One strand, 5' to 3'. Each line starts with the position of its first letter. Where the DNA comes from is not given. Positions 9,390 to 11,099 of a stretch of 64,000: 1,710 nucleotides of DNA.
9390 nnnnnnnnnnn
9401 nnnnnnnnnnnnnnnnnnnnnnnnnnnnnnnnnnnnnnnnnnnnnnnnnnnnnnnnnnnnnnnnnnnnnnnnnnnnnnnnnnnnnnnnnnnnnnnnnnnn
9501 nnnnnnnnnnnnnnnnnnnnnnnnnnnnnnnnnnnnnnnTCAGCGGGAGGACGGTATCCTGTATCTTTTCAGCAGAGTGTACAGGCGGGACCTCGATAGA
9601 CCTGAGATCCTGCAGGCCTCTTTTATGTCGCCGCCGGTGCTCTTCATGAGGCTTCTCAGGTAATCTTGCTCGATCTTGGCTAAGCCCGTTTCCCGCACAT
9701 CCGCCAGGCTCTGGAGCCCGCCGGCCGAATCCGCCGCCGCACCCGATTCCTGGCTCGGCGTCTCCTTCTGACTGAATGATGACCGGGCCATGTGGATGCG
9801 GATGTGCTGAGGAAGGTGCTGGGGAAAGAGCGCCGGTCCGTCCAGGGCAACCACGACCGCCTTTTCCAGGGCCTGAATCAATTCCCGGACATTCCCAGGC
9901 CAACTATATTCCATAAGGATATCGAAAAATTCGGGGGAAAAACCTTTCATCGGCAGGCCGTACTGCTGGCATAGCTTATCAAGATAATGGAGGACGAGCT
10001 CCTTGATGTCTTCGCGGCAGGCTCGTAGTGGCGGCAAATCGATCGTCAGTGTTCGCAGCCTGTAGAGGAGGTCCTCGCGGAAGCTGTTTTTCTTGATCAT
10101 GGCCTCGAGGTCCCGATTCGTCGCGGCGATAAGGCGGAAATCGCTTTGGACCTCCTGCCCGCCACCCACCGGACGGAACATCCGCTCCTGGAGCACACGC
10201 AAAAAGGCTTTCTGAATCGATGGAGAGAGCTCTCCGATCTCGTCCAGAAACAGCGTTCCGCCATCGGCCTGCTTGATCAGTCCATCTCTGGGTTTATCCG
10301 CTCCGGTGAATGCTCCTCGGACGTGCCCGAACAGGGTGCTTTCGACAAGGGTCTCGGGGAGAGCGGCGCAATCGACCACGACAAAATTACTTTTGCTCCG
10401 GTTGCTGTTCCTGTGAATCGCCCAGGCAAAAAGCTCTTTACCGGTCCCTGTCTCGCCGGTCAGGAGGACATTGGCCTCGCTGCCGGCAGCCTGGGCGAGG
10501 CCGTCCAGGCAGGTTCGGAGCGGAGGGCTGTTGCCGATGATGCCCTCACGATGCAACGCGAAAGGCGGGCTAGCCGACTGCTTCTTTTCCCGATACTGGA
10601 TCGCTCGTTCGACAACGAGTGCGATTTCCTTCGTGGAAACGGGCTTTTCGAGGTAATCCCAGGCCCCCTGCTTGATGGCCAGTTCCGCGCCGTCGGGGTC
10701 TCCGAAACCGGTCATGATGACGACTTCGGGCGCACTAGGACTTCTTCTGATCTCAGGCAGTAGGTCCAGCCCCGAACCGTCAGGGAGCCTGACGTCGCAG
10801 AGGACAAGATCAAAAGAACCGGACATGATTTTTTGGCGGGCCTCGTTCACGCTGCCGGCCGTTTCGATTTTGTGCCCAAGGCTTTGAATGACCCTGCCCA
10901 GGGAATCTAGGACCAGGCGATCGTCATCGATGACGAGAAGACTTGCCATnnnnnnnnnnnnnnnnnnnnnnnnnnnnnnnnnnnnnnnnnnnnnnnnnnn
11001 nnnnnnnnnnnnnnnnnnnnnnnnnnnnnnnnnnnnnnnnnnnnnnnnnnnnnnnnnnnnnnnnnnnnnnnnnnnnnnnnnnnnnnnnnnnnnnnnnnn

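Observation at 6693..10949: Two paralogous pseudo-receiver genes with sigma54-type promoters flanking a superoxide reductase, next to an NtrC-family activator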

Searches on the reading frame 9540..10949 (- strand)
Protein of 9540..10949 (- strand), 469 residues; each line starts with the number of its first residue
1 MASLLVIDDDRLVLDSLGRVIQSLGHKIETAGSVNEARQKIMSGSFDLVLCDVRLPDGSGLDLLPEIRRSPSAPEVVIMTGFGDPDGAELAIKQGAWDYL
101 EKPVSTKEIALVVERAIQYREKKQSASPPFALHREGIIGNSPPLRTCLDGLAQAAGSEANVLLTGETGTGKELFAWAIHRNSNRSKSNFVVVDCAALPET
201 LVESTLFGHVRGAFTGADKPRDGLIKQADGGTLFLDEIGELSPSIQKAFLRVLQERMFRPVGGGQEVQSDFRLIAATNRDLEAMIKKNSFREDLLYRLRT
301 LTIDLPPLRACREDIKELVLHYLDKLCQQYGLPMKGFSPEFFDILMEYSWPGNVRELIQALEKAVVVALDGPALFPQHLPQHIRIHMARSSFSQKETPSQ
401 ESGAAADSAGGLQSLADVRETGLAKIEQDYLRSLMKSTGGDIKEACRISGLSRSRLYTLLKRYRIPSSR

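Call 3: search_protein_families(library=pfam, proteins=[window:9540-10949:-], max_evalue=0.1)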
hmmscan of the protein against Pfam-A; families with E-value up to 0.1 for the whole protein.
window:9540-10949:- (469 aa): 14 families
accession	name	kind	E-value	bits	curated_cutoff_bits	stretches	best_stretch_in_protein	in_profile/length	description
PF00158.32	Sigma54_activat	-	1e-65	221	20.2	1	137-303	1-167/168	Sigma-54 interaction domain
PF00072.30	Response_reg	-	8.9e-25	87.5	30.2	1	5-111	2-108/111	Response regulator receiver domain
PF14532.12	Sigma54_activ_2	-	9.4e-25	87.9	25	1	138-308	1-138/138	Sigma-54 interaction domain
PF25601.1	AAA_lid_14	-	2.7e-20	72.4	27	1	311-389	3-80/87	AAA+ ATPase lid domain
PF07728.20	AAA_5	-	2.5e-10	40.9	22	1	160-280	1-124/139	AAA domain (dynein-related subfamily)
PF00004.35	AAA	-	3.4e-07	31.2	21.2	1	161-282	1-112/131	ATPase family associated with various cellular activities (AAA)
PF07724.20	AAA_2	-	1.2e-06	29.1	27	1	158-289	3-135/166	AAA domain (Cdc48 subfamily)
PF02954.25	HTH_8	-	4.5e-06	26.7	22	1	423-463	2-42/42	Bacterial regulatory protein, Fis family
PF01078.27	Mg_chelatase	-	1.2e-05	25.2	20.3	1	216-278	93-157/207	Magnesium chelatase, subunit ChlI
PF13518.12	HTH_28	-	0.00016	22.1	25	1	439-464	12-37/52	Helix-turn-helix domain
PF13191.12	AAA_16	-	0.0004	21.3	32.6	1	154-257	20-124/167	AAA ATPase domain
PF13551.12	HTH_29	-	0.012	16.1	28.1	1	438-464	10-37/64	Winged helix-turn helix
PF12728.13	HTH_17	-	0.026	15.2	27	1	441-467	3-29/51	Helix-turn-helix domain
PF20030.5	bpMoxR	-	0.078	12.5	27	0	222-277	92-144/205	MoxR domain in the MoxR-vWA-beta-propeller ternary systems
